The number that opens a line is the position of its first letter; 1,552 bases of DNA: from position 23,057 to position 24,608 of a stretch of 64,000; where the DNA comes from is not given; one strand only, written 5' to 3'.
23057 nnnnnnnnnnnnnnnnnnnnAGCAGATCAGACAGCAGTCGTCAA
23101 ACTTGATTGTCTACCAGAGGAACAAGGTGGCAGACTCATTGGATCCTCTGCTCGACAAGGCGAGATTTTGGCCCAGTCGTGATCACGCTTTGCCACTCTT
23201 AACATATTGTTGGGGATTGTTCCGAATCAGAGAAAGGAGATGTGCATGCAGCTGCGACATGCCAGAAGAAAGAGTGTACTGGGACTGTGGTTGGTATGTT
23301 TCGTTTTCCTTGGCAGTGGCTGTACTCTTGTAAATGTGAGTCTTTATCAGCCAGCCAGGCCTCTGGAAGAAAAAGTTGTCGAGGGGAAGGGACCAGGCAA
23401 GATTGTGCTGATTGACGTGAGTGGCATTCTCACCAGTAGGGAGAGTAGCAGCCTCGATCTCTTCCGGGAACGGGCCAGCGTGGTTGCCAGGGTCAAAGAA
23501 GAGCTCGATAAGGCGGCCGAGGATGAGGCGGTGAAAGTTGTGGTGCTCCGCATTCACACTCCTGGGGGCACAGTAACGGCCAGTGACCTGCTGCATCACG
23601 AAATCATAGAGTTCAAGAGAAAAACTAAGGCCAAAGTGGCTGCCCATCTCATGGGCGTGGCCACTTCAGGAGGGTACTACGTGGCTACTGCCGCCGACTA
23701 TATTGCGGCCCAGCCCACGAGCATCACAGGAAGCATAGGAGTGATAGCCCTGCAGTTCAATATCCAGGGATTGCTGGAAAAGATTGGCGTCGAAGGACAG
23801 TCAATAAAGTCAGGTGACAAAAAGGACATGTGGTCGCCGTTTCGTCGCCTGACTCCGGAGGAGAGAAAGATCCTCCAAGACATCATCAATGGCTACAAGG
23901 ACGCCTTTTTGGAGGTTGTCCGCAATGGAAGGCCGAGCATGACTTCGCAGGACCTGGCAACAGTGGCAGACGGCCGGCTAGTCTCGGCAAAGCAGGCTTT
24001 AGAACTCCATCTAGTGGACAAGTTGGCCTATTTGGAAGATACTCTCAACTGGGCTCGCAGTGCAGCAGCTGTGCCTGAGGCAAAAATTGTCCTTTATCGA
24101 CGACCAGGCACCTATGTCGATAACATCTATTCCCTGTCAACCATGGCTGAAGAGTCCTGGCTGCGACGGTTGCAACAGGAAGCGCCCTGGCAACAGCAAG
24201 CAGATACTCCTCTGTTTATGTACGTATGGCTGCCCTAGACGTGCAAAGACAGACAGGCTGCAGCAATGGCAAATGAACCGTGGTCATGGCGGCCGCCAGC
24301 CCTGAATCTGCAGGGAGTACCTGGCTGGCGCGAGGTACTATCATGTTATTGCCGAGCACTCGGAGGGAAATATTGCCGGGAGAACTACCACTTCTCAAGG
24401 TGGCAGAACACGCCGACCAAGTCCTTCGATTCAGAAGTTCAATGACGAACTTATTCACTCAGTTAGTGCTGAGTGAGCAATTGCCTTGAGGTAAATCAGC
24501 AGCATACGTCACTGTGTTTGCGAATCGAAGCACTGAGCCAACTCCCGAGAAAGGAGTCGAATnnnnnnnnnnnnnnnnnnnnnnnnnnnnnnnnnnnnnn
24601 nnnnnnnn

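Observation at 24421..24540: A ~67-bp palindrome-rich element occurs twice in inverted orientation, at 24421-24486 and 44268-44336, each just upstream of a gene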

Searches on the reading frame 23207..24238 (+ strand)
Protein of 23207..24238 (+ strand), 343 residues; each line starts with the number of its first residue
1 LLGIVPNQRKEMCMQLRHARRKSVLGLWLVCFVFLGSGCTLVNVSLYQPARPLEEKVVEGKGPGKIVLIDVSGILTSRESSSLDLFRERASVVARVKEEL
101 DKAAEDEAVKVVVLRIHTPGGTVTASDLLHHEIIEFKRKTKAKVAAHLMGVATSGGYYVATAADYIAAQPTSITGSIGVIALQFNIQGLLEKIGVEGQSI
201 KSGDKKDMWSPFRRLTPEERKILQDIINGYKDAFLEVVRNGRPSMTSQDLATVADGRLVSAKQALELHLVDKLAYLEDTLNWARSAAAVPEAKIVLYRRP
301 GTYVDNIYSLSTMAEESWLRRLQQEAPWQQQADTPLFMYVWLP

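Call 11: search_protein_families(library=pfam, proteins=[window:23207-24238:+])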
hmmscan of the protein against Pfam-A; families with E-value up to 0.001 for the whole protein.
window:23207-24238:+ (343 aa): 4 families
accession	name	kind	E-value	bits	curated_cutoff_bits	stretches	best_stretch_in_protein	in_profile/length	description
PF01343.23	Peptidase_S49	-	6.7e-40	137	24.9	1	138-289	3-153/154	Peptidase family S49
PF25145.1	NfeD1b_N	-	1.4e-10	41.5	40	1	102-183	24-101/189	NfeD1b, N-terminal domain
PF01972.22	SDH_protease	-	5.4e-05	22.8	31.3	1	111-184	93-162/286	ClpP-like SDH-type serine proteinase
PF00574.28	CLP_protease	-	0.00086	19.7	20.2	0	104-165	41-98/182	Clp protease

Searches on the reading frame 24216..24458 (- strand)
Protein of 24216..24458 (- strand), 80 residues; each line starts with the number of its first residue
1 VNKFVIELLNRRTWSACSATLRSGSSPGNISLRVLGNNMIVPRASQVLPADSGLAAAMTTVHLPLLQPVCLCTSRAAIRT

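Call 11: search_protein_families(library=pfam, proteins=[window:24216-24458:-])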
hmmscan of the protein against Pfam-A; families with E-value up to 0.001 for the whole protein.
window:24216-24458:- (80 aa): 0 families
